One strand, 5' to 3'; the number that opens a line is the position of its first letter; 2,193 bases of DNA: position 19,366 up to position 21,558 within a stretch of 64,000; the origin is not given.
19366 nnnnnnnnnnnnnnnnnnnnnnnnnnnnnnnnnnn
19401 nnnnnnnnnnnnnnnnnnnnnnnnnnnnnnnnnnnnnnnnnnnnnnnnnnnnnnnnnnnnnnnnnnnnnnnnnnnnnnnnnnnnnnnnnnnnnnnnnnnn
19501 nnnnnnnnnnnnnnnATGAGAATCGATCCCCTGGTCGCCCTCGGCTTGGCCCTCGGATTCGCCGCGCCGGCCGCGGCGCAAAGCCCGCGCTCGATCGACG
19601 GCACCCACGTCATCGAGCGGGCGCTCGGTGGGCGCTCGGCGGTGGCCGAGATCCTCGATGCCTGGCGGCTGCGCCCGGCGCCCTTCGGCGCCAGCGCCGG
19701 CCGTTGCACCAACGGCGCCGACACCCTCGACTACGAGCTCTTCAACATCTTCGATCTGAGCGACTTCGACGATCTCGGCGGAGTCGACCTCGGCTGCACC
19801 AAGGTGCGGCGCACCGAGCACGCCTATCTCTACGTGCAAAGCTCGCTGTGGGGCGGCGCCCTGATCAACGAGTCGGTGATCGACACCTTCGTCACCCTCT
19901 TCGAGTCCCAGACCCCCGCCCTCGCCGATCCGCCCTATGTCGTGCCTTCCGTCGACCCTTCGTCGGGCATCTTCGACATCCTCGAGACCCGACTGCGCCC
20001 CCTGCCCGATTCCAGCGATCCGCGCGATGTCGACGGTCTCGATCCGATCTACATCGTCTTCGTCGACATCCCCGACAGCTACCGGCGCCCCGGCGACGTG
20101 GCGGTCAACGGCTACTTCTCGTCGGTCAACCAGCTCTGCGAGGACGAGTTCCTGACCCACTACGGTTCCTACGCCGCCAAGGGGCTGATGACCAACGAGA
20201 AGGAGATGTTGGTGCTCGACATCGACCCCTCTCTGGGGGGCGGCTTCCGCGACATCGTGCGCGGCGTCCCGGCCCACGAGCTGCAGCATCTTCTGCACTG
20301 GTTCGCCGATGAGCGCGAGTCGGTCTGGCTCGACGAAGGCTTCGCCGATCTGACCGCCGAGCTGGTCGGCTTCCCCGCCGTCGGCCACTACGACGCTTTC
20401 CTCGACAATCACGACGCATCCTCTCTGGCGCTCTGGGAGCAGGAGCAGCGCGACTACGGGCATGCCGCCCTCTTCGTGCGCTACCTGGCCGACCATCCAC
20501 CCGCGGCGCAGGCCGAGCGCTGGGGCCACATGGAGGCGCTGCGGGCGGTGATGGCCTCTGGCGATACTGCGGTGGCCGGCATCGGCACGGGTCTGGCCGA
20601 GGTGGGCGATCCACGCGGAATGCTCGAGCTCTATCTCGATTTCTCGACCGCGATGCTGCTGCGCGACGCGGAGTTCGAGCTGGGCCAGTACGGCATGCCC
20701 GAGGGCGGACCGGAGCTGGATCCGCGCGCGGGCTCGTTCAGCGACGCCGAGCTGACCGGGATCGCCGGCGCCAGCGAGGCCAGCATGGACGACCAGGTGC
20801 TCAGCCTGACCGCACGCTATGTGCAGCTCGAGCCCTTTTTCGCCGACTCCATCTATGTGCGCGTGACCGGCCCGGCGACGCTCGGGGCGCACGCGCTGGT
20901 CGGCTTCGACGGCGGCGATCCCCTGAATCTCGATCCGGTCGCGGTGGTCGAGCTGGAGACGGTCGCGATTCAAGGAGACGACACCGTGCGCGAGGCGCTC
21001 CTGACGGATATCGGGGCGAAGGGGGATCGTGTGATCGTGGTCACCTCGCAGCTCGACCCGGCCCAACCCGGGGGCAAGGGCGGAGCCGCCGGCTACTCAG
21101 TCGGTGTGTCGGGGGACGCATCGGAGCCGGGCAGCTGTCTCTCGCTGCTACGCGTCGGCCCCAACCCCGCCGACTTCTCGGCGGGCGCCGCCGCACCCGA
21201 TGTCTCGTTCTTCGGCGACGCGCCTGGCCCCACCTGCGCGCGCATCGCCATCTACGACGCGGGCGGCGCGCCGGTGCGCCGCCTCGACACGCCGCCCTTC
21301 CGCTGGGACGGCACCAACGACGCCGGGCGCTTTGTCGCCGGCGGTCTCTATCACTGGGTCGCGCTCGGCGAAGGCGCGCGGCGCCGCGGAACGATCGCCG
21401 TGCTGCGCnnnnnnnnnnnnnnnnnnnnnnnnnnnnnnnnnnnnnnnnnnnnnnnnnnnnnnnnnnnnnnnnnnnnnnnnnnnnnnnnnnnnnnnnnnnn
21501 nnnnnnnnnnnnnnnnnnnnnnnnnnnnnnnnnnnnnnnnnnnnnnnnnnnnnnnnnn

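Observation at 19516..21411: Secreted HExxH metalloprotease carrying a T9SS-type (Por_Secre_tail/FlgD-Ig-like) C-terminal sorting domain, start overlapping rimI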

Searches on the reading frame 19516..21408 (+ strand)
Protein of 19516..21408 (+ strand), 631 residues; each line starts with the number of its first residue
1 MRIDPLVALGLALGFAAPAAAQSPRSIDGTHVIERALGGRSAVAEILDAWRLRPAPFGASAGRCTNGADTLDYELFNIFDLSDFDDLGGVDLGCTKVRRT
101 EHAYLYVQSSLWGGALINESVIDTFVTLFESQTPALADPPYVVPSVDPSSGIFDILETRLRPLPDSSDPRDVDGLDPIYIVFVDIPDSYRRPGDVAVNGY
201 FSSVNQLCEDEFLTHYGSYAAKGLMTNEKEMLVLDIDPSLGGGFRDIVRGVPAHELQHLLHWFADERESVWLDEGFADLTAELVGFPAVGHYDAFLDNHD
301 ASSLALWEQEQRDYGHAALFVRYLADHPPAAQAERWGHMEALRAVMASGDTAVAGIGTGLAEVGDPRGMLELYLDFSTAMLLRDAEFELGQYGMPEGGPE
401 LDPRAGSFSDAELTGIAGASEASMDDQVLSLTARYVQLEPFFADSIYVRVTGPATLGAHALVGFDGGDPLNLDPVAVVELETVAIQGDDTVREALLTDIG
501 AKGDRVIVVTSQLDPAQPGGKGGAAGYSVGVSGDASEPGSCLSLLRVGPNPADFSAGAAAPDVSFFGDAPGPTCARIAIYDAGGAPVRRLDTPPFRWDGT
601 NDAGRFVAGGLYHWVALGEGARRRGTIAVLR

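Call 5: search_protein_families(library=pfam, proteins=[window:19516-21408:+], max_evalue=10)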
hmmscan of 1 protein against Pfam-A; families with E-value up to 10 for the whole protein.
window:19516-21408:+ (631 aa): 5 families
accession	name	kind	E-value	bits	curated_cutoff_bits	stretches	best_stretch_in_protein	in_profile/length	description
PF13860.13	FlgD_ig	-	0.0065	16.9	27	1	576-613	26-70/79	FlgD Ig-like domain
PF13450.12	NAD_binding_8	-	0.04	14.6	21.9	1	216-265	7-54/68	NAD(P)-binding Rossmann-like domain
PF25193.1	DPC1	-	0.045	14.9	27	1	3-63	6-58/65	Diatom pyrenoid component 1 motif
PF04450.18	BSP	-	0.16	12.2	23.8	1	246-326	100-170/207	Peptidase of plants and bacteria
PF01433.26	Peptidase_M1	-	0.23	11.5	27.7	1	216-280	36-102/218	Peptidase family M1 domain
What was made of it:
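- On FlgD Ig-like domain (PF13860): The window protein scores 16.9 bits against a cut-off of 27 (call 5).
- The only Pfam hit on the tail is FlgD_ig, and it is sub-threshold (call 5).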

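Call 6: search_protein_families(library=ncbifam, proteins=[window:19516-21408:+], max_evalue=10)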
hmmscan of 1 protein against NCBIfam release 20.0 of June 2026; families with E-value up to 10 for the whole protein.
window:19516-21408:+ (631 aa): 1 family
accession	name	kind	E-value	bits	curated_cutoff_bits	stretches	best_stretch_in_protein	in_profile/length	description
NF045524.1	MXAN_6640_HExxH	subfamily_domain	0.00072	19.4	140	1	251-390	114-252/290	MXAN_6640 family putative metalloprotease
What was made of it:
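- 21127..21408 (+): C-terminal Ig-like domain of T9SS type-A kind, residues 538-631, basic (pI 9.0). It contains PNP, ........, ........, GLYHW and the terminal strand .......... Curated HMMs do not reach threshold (calls 5, 6).
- On NCBIfam NF045524 MXAN_6640_HExxH: The score is 19.4 bits, E 7e-4, over residues 251-390 (call 6).
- Tried and rejected: Curated HMM scans gave only sub-threshold hits on the protein (Pfam and NCBIfam, calls 5, 6).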

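Call 7: find_homologous_proteins(query=window:19516-21408:+, max_evalue=0.001)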
Query window:19516-21408:+ (631 aa): 7 proteins with E <= 0.001 among 8000 candidates.
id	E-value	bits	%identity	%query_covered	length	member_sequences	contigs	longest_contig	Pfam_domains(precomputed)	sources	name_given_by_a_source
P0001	0.0e+0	1425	100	100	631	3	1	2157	-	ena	-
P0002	0.0e+0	1024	74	98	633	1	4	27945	-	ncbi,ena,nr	ncbi:MAG: hypothetical protein CME06_09970 [Gemmatimonadetes bacterium]|nr:hypothetical protein [Gem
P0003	5.1e-246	837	60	100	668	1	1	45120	-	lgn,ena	-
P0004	9.3e-244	829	60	97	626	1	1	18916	-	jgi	jgi:hypothetical protein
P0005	8.0e-240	816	61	95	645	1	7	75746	-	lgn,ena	-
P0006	2.8e-214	732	73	73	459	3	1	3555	-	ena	-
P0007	9.3e-149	515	45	100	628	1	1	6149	PF13860.13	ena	-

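Call 9: find_related_loci(query=A1, collection=genome_contigs, flank=10000)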
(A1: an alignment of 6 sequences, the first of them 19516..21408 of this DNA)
Query A1 (631 aa) in genome_contigs; peptide patterns used: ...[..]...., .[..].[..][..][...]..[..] (x = any residue, [..] = any of these).
34 stretches matched a pattern; 4 encode a relative of the query (tblastn E <= 1e-3); 4 distinct loci.
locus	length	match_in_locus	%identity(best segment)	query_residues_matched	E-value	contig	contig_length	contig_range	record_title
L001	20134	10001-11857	74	13-631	0e+0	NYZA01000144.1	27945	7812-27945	MAG: Gemmatimonadetes bacterium isolate ARS67 MHASMcontig_423294, whole genome shotgun sequence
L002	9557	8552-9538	67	2-327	5e-143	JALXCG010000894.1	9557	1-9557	MAG: Gemmatimonadetes bacterium isolate T2_metabat2_scaf2bin.146 T2_NODE_9907_length_9557_cov_2.427996, whole genome sho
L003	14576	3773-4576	24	89-385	1e-10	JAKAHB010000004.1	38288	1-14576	MAG: bacterium isolate WY2.bin78 NODE_1335_length_38288_cov_2.066036, whole genome shotgun sequence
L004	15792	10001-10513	28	226-407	2e-10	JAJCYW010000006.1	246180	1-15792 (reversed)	MAG: Chloroflexota bacterium isolate OFTM331 OFTM331_5, whole genome shotgun sequence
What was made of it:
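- On T9SS type-A C-terminal sorting domain (TIGR04183 / PF18962): The rest of the 185-kb contig and of the genome could not be read, because the genome-collection scan was already spent (call 9).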

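Call 19: search_solved_structures(query=A1, max_evalue=10, show_alignments=3)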
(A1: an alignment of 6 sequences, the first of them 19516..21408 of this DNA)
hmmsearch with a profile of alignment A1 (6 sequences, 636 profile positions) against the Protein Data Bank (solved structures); distinct sequences matched with E-value up to 10: 5.
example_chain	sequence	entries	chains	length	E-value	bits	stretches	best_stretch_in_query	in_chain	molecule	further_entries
7bb8_A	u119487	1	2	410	0.0098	17.7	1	161-335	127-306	Neutral metalloprotease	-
3c12_A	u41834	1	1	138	0.22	13.2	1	575-624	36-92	Flagellar protein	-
7bb9_A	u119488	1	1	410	0.22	13.2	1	161-334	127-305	Lugdulysin E242Q Y315F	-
4it7_A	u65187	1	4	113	0.46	12.1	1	458-506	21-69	CPI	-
3osv_A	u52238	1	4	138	0.55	11.9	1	577-623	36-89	Flagellar basal-body rod modification protein FlgD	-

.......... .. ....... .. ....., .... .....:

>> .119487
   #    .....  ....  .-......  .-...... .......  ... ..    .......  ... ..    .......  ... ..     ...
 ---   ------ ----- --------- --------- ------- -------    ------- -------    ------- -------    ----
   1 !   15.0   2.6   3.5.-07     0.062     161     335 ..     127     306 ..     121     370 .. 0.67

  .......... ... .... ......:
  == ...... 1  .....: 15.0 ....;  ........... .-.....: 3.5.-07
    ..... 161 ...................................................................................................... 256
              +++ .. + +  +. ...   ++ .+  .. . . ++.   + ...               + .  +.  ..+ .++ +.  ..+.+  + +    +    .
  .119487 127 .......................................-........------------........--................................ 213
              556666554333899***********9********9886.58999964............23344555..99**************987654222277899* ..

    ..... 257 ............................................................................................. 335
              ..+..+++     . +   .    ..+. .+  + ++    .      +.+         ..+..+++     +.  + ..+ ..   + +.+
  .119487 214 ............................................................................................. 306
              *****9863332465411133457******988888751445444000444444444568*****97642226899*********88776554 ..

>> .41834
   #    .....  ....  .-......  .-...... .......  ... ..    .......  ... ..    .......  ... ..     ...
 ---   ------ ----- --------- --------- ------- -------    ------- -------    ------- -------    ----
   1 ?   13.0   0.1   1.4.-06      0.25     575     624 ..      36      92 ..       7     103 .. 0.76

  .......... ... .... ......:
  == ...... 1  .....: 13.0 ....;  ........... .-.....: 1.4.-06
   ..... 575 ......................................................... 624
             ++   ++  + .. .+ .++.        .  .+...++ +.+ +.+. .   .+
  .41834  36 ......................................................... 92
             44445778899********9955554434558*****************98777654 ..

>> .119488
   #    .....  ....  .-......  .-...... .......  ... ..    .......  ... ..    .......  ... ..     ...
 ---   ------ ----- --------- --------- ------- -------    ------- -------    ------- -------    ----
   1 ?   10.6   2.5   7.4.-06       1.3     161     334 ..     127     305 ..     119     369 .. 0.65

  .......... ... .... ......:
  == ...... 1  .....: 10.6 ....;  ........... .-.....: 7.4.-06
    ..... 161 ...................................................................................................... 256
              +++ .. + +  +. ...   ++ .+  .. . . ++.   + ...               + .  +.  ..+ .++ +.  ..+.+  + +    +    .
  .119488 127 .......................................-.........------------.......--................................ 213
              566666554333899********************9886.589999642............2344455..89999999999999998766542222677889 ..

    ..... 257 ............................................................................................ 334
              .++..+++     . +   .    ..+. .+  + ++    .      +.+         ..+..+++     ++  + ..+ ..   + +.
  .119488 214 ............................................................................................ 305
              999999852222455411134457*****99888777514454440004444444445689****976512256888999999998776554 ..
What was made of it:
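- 20455..20457 (+): Y314 in DYGHA, the inferred catalytic Tyr that stabilises the transition state. It aligns with the residue that differs between 7bb8 (NY) and the Y315F mutant 7bb9 (NF) (call 19).
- On MEROPS M30 / Pfam PF10460 (hyicolysin, lugdulysin): Y314 (DYGHA) aligns with the position that reads Y in 7bb8 and F in the Y315F mutant 7bb9 (call 19).
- Clade profile against lugdulysin, E 0.0098 (call 19). Y314 and E255 align with the residues mutated in 7bb9, E242Q and Y315F (call 19).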

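Call 20: search_protein_representatives(alignment_id=A1)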
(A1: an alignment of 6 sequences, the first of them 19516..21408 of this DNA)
Query: 6 sequences, 636 profile positions. Proteins with E-value up to 0.001 (for the whole library): 3974; up to 1e-10: 595; up to 1e-30: 11. The best 150 are listed.
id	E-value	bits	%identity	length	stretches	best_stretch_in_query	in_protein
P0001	0.0e+00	1159.9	-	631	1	5-636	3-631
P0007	2.8e-284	961.0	-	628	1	1-636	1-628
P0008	3.8e-49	184.2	-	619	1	74-636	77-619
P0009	2.0e-44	168.6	-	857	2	29-464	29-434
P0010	3.8e-44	167.7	-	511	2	97-397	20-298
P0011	1.1e-38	149.6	-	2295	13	529-626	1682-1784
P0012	2.5e-37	145.2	-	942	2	65-387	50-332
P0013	4.2e-35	137.9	-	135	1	502-636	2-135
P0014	8.7e-34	133.5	-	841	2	68-396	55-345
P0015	2.7e-33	131.9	-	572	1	71-615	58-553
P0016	2.9e-31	125.2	-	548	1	172-398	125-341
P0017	1.1e-30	123.2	-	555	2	93-397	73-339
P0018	1.5e-30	122.8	-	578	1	86-405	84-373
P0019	1.1e-29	120.0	-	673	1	171-441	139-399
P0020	2.8e-29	118.6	-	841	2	95-444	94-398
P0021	8.5e-29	117.0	-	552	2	228-635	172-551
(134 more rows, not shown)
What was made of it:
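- Tried and rejected: The exhaustive search was needed (call 20).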

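Call 21: search_protein_families(library=pfam, proteins=[P0008, P0009, P0010, P0012, P0014, P0015, P0016, P0021, P0011, P0013], max_evalue=0.01)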
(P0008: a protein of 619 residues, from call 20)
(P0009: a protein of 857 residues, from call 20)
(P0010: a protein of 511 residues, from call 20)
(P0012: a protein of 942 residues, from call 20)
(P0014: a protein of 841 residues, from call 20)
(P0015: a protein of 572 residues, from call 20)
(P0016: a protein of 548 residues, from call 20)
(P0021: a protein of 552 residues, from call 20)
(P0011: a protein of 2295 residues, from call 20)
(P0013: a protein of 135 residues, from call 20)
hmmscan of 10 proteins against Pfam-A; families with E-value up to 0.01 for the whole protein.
P0008 (619 aa): 2 families
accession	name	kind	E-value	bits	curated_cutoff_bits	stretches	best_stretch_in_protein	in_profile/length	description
PF13860.13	FlgD_ig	-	5.6e-06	26.7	27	1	554-600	24-69/79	FlgD Ig-like domain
PF13585.12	CHU_C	-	0.0015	19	27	1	551-611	25-80/86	CHU_C Type IX secretion signal domain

P0009 (857 aa): 2 families
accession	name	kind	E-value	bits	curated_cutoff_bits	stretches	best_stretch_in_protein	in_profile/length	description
PF13860.13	FlgD_ig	-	0.0035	17.7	27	1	797-831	23-61/79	FlgD Ig-like domain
PF18962.6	Por_Secre_tail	-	0.0066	17.2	27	0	773-842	2-63/75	Secretion system C-terminal sorting domain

P0010 (511 aa): 3 families
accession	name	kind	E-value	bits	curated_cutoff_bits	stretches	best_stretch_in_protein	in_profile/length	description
PF13860.13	FlgD_ig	-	1.3e-07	31.9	27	1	442-493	17-70/79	FlgD Ig-like domain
PF13585.12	CHU_C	-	4.5e-05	23.9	27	1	447-500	27-75/86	CHU_C Type IX secretion signal domain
PF18962.6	Por_Secre_tail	-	5.2e-05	23.9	27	1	429-509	2-75/75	Secretion system C-terminal sorting domain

P0012 (942 aa): 4 families
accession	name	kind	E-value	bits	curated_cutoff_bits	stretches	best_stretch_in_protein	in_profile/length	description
PF18962.6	Por_Secre_tail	-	1.1e-08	35.7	27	1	858-938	2-74/75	Secretion system C-terminal sorting domain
PF13860.13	FlgD_ig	-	9.6e-06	25.9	27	1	865-930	11-77/79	FlgD Ig-like domain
PF13585.12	CHU_C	-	0.0027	18.3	27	1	868-930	18-74/86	CHU_C Type IX secretion signal domain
PF09783.14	Vac_ImportDeg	-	0.0053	17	27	0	306-366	96-147/162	Vacuolar import and degradation protein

P0014 (841 aa): 4 families
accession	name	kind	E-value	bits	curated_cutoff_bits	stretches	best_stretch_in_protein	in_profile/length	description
PF13205.12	Big_5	-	1.1e-17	65.2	23.6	1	466-563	3-105/105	Bacterial Ig-like domain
PF13860.13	FlgD_ig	-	4.6e-08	33.4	27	1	767-829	11-76/79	FlgD Ig-like domain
PF18962.6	Por_Secre_tail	-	6.8e-05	23.5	27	1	758-839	2-75/75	Secretion system C-terminal sorting domain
PF00496.27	SBP_bac_5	-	0.001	18.7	32.4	1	531-566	14-49/368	Bacterial extracellular solute-binding proteins, family 5 Middle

P0015 (572 aa): 1 family
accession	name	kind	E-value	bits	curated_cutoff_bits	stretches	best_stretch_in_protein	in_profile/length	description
PF13860.13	FlgD_ig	-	6.7e-08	32.8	27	1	495-550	6-64/79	FlgD Ig-like domain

P0016 (548 aa): 0 families

P0021 (552 aa): 3 families
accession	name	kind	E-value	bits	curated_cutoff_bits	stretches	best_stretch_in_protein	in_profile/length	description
PF13860.13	FlgD_ig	-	2e-13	50.5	27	1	484-538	20-74/79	FlgD Ig-like domain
PF18962.6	Por_Secre_tail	-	0.00018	22.2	27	1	470-548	3-73/75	Secretion system C-terminal sorting domain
PF10029.15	DUF2271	-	0.0012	19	27.3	1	500-549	63-112/136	Predicted periplasmic protein (DUF2271)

P0011 (2295 aa): 9 families
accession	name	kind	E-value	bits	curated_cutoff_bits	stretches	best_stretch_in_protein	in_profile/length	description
PF13860.13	FlgD_ig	-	8.6e-172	558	27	15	2192-2261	7-77/79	FlgD Ig-like domain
PF00082.27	Peptidase_S8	-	2.6e-65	221.1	21.8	1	17-260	2-288/288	Subtilase family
PF13585.12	CHU_C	-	3.7e-54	181.2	27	5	981-1068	6-85/86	CHU_C Type IX secretion signal domain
PF10029.15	DUF2271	-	1.3e-21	77.2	27.3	0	701-738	70-107/136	Predicted periplasmic protein (DUF2271)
PF24384.1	Ig_TMM62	-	4.8e-10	39.6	27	0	672-738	41-112/128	TMEM62 Ig-like domain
PF18981.6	InlK_D3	-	1.3e-05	25.6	25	0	724-747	49-72/75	Internalin K domain (D3/D4)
PF19196.5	DUF5871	-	6.4e-05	23.2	26.9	0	1729-1790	10-70/137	Family of unknown function (DUF5871)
PF19077.6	Big_13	-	0.00024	22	27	0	2183-2270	13-94/102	Bacterial Ig-like domain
PF18962.6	Por_Secre_tail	-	0.00092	19.9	27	0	1715-1782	7-65/75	Secretion system C-terminal sorting domain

P0013 (135 aa): 2 families
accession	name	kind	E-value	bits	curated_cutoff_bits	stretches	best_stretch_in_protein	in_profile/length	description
PF13585.12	CHU_C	-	0.00016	22.2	27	1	76-124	26-74/86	CHU_C Type IX secretion signal domain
PF13860.13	FlgD_ig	-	0.0013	19.2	27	1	79-118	25-71/79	FlgD Ig-like domain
